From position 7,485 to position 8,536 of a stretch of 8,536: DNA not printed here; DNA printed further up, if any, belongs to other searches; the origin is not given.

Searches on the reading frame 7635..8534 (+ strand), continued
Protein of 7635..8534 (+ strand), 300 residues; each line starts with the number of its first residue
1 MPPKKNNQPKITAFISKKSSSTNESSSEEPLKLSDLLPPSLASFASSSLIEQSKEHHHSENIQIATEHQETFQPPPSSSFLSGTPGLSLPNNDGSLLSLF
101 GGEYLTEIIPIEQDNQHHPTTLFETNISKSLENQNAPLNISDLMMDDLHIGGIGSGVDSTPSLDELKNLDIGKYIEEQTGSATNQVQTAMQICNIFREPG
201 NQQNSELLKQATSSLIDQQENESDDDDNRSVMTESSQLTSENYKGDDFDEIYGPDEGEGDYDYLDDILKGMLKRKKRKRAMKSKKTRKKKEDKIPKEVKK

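Call 19: find_homologous_proteins(query=P0002, max_evalue=0.00001)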
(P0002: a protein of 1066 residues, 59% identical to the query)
Query P0002 (1066 aa): 14 proteins with E <= 0.00001 among 8000 candidates.
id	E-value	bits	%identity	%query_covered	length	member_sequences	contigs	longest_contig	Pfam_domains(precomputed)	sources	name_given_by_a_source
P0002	0.0e+0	2395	100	100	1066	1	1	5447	PF13431.13,PF23914.2,PF20225.5,PF13414.13,PF13176.13,PF13428.13,PF14559.13,PF13371.13,PF00515.35,PF12895.14,PF13424.13,PF21033.5,PF13432.13,PF13181.13,PF07719.24,PF13174.13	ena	-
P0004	0.0e+0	1543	65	100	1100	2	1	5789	PF13431.13,PF23914.2,PF20225.5,PF13414.13,PF13176.13,PF13428.13,PF14559.13,PF13371.13,PF00515.35,PF12895.14,PF13424.13,PF21033.5,PF13432.13,PF13181.13,PF07719.24,PF13174.13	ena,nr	nr:unnamed protein product [Naegleria fowleri]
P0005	0.0e+0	1537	66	100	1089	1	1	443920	PF13431.13,PF23914.2,PF20225.5,PF13414.13,PF13176.13,PF13428.13,PF14559.13,PF13371.13,PF00515.35,PF12895.14,PF13424.13,PF13432.13,PF13181.13,PF07719.24,PF13174.13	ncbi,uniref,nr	ncbi:hypothetical protein C9374_009140 [Naegleria lovaniensis]|uniref:General transcription factor 3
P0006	0.0e+0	1156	55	88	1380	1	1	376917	PF13431.13,PF23914.2,PF13414.13,PF13176.13,PF13428.13,PF14559.13,PF00172.24,PF13371.13,PF00515.35,PF12895.14,PF13424.13,PF13432.13,PF13181.13,PF07719.24,PF13174.13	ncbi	ncbi:hypothetical protein ABK040_013300 [Willaertia magna]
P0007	3.8e-83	298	29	32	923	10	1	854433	PF13431.13,PF23914.2,PF13414.13,PF25058.2,PF13176.13,PF12569.15,PF13428.13,PF14559.13,PF24575.2,PF13371.13,PF00515.35,PF12895.14,PF13424.13,PF21033.5,PF13432.13,PF13429.13,PF13181.13,PF14561.13,PF07719.24,PF13174.13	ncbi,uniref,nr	ncbi:general transcription factor 3C polypeptide 3 isoform X1 [Herrania umbratica]|uniref:General tr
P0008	4.6e-79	285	29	33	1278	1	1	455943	PF13431.13,PF23914.2,PF13414.13,PF13176.13,PF13428.13,PF14559.13,PF13371.13,PF00515.35,PF12895.14,PF13424.13,PF21033.5,PF13432.13,PF13181.13,PF07719.24,PF13174.13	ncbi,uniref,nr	ncbi:putative transcription factor IIIC-gamma subunit [Paratrimastix pyriformis]|uniref:Transcriptio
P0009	2.1e-65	240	32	32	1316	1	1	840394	PF14559.13,PF13431.13,PF13371.13,PF13428.13,PF13181.13,PF13174.13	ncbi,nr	ncbi:hypothetical protein FOA52_010429 [Chlamydomonas sp. UWO 241]|nr:hypothetical protein FOA52_010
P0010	1.3e-53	201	28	36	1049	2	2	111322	PF13431.13,PF23914.2,PF20225.5,PF13414.13,PF13176.13,PF18768.8,PF13428.13,PF25064.2,PF13374.13,PF14559.13,PF24575.2,PF13371.13,PF00515.35,PF13424.13,PF21033.5,PF13432.13,PF13181.13,PF14561.13,PF07719.24,PF13174.13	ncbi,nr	ncbi:transcription factor TFIIIC subunit tfc4 [Apophysomyces sp. BC1034]|nr:transcription factor TFI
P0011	2.0e-53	200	27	36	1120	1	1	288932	PF13431.13,PF23914.2,PF13414.13,PF13176.13,PF13428.13,PF25064.2,PF13374.13,PF14559.13,PF24575.2,PF13371.13,PF00515.35,PF12895.14,PF13424.13,PF13432.13,PF13181.13,PF07719.24,PF13174.13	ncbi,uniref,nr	ncbi:hypothetical protein [Parasitella parasitica]|uniref:Uncharacterized protein n=1 Tax=Parasitell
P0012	2.1e-24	104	24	32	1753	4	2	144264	PF03704.24,PF09976.16,PF25060.1,PF22890.2,PF13414.13,PF12569.15,PF13374.13,PF24575.2,PF00515.35,PF13424.13,PF13429.13,PF14561.13,PF07719.24,PF13174.13,PF20308.5,PF25063.1,PF14853.13,PF13431.13,PF23914.2,PF25062.2,PF25058.2,PF13176.13,PF13428.13,PF25064.2,PF14559.13,PF13371.13,PF22860.3,PF12895.14,PF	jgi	-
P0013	1.8e-10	58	23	28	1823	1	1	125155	PF05843.21,PF25060.1,PF13414.13,PF12569.15,PF23241.2,PF24575.2,PF11846.15,PF00515.35,PF13424.13,PF13429.13,PF14561.13,PF07719.24,PF13174.13,PF20308.5,PF25063.1,PF13431.13,PF23914.2,PF25062.2,PF20225.5,PF25058.2,PF13176.13,PF13428.13,PF25064.2,PF14559.13,PF13371.13,PF26725.1,PF12895.14,PF21033.5,PF13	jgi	jgi:tetratricopeptide (TPR) repeat protein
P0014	2.0e-9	54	23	13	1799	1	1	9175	PF25060.1,PF13414.13,PF09613.17,PF13374.13,PF24575.2,PF25068.3,PF00515.35,PF13424.13,PF13429.13,PF14561.13,PF07719.24,PF13174.13,PF20308.5,PF25063.1,PF14853.13,PF13431.13,PF23914.2,PF25062.2,PF12583.15,PF13176.13,PF13428.13,PF04733.21,PF25064.2,PF14559.13,PF13371.13,PF12895.14,PF23240.2,PF13432.13,P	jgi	jgi:tetratricopeptide (TPR) repeat protein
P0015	3.6e-8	50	22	31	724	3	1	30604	PF09976.16,PF13414.13,PF12569.15,PF13374.13,PF07721.21,PF24575.2,PF02259.30,PF25068.3,PF00515.35,PF13424.13,PF13429.13,PF14561.13,PF07719.24,PF13174.13,PF20308.5,PF25063.1,PF13431.13,PF23914.2,PF20225.5,PF25058.2,PF23300.4,PF13176.13,PF13428.13,PF25064.2,PF14559.13,PF13371.13,PF17874.8,PF12895.14,PF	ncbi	-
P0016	3.5e-6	44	19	31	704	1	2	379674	PF03704.24,PF25060.1,PF13414.13,PF12569.15,PF23241.2,PF13374.13,PF07721.21,PF24575.2,PF02259.30,PF25068.3,PF00515.35,PF13424.13,PF13429.13,PF14561.13,PF07719.24,PF13174.13,PF20308.5,PF25063.1,PF13431.13,PF23914.2,PF25062.2,PF20225.5,PF25058.2,PF13176.13,PF13428.13,PF25064.2,PF14559.13,PF13371.13,PF1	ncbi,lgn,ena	-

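Call 23: find_encoding_contigs(protein=P0002, flank=5000, max_places=3)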
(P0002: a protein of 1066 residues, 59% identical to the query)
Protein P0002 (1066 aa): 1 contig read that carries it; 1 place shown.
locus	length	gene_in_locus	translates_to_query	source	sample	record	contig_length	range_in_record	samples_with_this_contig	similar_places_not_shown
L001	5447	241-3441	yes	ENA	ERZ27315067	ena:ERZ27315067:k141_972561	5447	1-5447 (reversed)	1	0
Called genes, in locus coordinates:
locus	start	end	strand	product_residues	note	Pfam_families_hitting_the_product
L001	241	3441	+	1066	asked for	PF12895:ANAPC3 (faint), PF00515:TPR_1 (faint), PF07719:TPR_2 (faint), PF13174:TPR_6 (faint), PF13176:TPR_7 (faint), PF13181:TPR_8 (faint), PF13371:TPR_9 (faint), PF13414:TPR_11 (faint), +8 more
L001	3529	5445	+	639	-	?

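Call 24: find_encoding_contigs(protein=P0005, flank=8000, max_places=3)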
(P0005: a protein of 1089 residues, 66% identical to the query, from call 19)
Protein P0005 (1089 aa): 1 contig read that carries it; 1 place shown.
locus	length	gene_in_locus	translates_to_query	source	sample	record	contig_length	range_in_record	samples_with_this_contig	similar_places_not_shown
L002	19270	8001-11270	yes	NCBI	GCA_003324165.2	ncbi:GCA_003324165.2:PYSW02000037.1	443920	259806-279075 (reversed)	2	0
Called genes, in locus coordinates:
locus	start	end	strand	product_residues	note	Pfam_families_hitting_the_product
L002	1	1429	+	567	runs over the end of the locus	PF07524:Bromo_TP, PF10406:TAF8_C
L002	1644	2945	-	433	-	PF01156:IU_nuc_hydro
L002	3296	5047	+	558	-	PF24796:WDR55, PF24807:WD40_CDC20-Fz, PF23409:Beta-prop_EML, PF23414:Beta-prop_EML_2, PF24782:WD40_MABP1-WDR62_2nd, PF24814:WD40_Prp19, PF25174:Beta-prop_THOC3, PF25175:Beta-prop_WDR5, +30 more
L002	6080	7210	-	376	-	PF01138:RNase_PH, PF03725:RNase_PH_C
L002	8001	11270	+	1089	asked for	PF12895:ANAPC3 (faint), PF00515:TPR_1 (faint), PF07719:TPR_2 (faint), PF13174:TPR_6 (faint), PF13424:TPR_12 (faint), PF13428:TPR_14 (faint), PF13432:TPR_16 (faint), PF14559:TPR_19 (weak), +7 more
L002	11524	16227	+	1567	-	PF22958:Ltn1_1st, PF23009:UBC_like, PF13639:zf-RING_2 (weak)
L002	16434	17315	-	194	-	PF06244:Ccdc124 (weak), PF09011:HMG_box_2, PF00505:HMG_box, PF24815:HMG_WDHD1 (faint), PF09011:HMG_box_2, PF00505:HMG_box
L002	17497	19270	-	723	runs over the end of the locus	PF00487:FA_desaturase, PF00173:Cyt-b5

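Call 33: find_encoding_contigs(protein=P0006, flank=6000, max_places=2)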
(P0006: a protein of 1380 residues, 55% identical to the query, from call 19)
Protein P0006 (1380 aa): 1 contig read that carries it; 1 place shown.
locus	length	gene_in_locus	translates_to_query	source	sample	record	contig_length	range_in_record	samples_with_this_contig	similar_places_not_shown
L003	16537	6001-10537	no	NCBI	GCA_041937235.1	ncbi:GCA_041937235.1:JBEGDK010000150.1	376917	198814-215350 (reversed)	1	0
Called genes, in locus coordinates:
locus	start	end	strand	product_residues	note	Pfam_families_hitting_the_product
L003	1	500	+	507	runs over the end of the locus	PF25579:TPR_TRIP12_N (weak), PF25598:ARM_PUB (faint), PF16201:NopRA1 (faint), PF23271:HEAT_GCN1 (faint), PF00514:Arm, PF00514:Arm, PF24768:ARM_ARMC5 (weak), PF00514:Arm (weak), +3 more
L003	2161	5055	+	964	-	-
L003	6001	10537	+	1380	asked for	PF00172:Zn_clus (weak), PF00515:TPR_1 (faint), PF07719:TPR_2 (faint), PF12895:ANAPC3 (faint), PF13174:TPR_6 (faint), PF13181:TPR_8 (faint), PF13424:TPR_12 (faint), PF14559:TPR_19 (weak), +7 more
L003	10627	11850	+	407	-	-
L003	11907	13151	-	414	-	-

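Call 36: search_solved_structures(query=A1, max_evalue=1, show_alignments=2)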
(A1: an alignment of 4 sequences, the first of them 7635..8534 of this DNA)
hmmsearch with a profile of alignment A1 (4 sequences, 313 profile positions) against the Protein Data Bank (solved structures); distinct sequences matched with E-value up to 1: 0.

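Call 48: find_related_loci(query=A1, collection=metagenome_contigs, flank=4000)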
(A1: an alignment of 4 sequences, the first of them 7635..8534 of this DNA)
Query A1 (300 aa) in metagenome_contigs; peptide patterns used: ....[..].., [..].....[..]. (x = any residue, [..] = any of these).
600 stretches matched a pattern, but none encodes a relative of the query by tblastn (E <= 1e-3).

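Call 49: predict_structure(alignment_id=A2)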
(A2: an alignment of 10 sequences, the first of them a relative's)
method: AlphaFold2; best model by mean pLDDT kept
length: 1066 residues; sequences in the alignment: 10
mean_pLDDT: 66.3   pTM: 0.42
mean pLDDT of the five models: 66.3, 63.5, 63.4, 62.3, 60.3
residues with pLDDT >= 90: 201; 70-90: 430; 50-70: 40; < 50: 395
segments of 3 or more residues with pLDDT < 50: 1-119, 121-272, 620-706, 752-784, 786-788
pLDDT, mean of each block of 10 residues (from residue 1): 25 27 32 28 26 27 25 27 30 26 29 42 42 36 36 30 43 42 46 41 31 25 25 29 36 34 33 68 86 87 85 88 87 88 83 87 88 84 90 88 88 87 89 91 86 92 90 91 88 91 84 86 86 89 91 84 92 91 85 85 88 76 46 37 33 31 31 30 33 27 44 86 86 79 55 39 36 38 46 76 90 87 72 66 84 90 88 86 85 77 85 88 86 91 92 94 80 90 94 90 91 93 83 86 92 90 79
secondary structure, 60 per line:
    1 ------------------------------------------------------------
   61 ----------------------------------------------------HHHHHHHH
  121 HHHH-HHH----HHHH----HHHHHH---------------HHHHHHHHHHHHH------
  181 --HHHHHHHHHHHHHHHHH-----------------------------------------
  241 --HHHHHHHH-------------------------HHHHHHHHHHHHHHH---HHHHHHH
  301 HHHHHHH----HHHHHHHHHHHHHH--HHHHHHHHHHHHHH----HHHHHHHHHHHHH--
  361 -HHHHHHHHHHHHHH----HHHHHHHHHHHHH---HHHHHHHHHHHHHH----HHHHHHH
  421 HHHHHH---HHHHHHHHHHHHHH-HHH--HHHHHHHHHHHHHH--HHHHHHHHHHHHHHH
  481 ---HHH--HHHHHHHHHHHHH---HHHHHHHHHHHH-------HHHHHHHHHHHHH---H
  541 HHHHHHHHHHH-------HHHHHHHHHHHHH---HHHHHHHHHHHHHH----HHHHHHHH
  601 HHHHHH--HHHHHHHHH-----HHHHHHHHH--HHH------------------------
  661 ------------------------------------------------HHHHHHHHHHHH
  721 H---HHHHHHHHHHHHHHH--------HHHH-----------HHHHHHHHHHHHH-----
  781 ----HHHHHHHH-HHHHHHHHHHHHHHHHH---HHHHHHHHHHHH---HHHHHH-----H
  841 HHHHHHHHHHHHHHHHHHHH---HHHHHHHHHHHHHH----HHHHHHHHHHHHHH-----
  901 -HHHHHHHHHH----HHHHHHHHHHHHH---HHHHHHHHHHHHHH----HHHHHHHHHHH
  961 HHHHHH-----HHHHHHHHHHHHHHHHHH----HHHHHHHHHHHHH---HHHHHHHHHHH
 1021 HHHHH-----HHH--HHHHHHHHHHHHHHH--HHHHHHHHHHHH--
elements in order (helices of 4 or more, strands of 3 or more residues): H113-124 H133-136 H141-146 H162-174 H183-199 H243-250 H276-290 H294-307 H312-325 H328-341 H346-358 H362-375 H380-392 H396-409 H414-426 H430-443 H450-463 H466-480 H489-501 H505-516 H524-536 H540-551 H559-571 H575-588 H593-606 H609-617 H623-631 H709-721 H725-739 H748-751 H763-775 H785-792 H794-810 H814-825 H829-834 H840-860 H864-877 H882-895 H902-911 H916-928 H932-945 H950-966 H972-989 H994-1006 H1010-1025 H1036-1050 H1053-1064

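Call 53: fold_search(model_id=the predicted structure, library=pdb)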
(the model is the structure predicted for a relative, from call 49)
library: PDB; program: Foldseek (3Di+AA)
matches with E <= 10: 1718; with E <= 0.001: 517
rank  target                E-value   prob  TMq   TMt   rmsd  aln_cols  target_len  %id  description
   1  6yj6_A                1.5e-24  1.00  0.27  0.35  27.1       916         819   18  Structure of the TFIIIC subcomplex tauA (released 2020-09-16)
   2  8ffz_C                2.0e-23  1.00  0.30  0.38  16.1       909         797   19  TFIIIA-TFIIIC-Brf1-TBP complex bound to 5S rRNA gene (released 2023-06-21)
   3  8clk_D                8.5e-17  1.00  0.29  0.61  11.4       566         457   24  TFIIIC TauA complex (released 2023-06-21)
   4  9hvq_Q                2.9e-14  1.00  0.18  0.20  24.8       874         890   11  Structure of the transcribing Pol II-DSIF-PAF-SPT6-RECQL5 complex (released 2025-07-16)
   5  4buj_B                6.4e-14  1.00  0.21  0.17  25.0       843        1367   12  Crystal structure of the S. cerevisiae Ski2-3-8 complex (released 2013-08-28)
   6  4buj_F                8.4e-14  1.00  0.19  0.16  25.1       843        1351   12  Crystal structure of the S. cerevisiae Ski2-3-8 complex (released 2013-08-28)
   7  9rtt_Q                1.2e-13  1.00  0.18  0.21  25.1       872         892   11  Activated Elongation Complex with IWS1 and ELOF1 (released 2025-09-03)
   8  8q9t_E                2.9e-13  1.00  0.15  0.15  25.7       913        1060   12  CryoEM structure of a S. Cerevisiae Ski238 complex bound to RNA (released 2023-11-29)
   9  8fgw_D                4.3e-13  1.00  0.28  0.24  20.2       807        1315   13  Human IFT-A complex structures provide molecular insights into ciliary transport (released 2023-02-22)
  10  7qds_B                1.1e-12  1.00  0.21  0.22  22.6       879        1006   12  Apo human SKI complex in the open state (released 2022-02-02)
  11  8bbe_D                1.2e-12  1.00  0.29  0.44  20.9       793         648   13  Structure of the IFT-A complex; IFT-A2 module (released 2022-12-21)
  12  5aio                  1.5e-12  1.00  0.27  0.63   6.5       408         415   19  Crystal structure of t131 N-terminal TPR array (released 2015-06-24)
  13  7qdz_B                1.5e-12  1.00  0.24  0.23  19.9       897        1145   11  80S-bound human SKI complex in the closed state (released 2022-02-09)
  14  7xn7_q                4.1e-12  1.00  0.20  0.22  24.6       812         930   12  RNA polymerase II elongation complex containing Spt4/5, Elf1, Spt6, Spn1 and Paf1C (released 2022-09-07)
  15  8qxd_N                4.3e-12  1.00  0.19  0.24  46.8      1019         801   12  Cryo-EM structure of the cross-exon pre-B complex (released 2024-05-22)
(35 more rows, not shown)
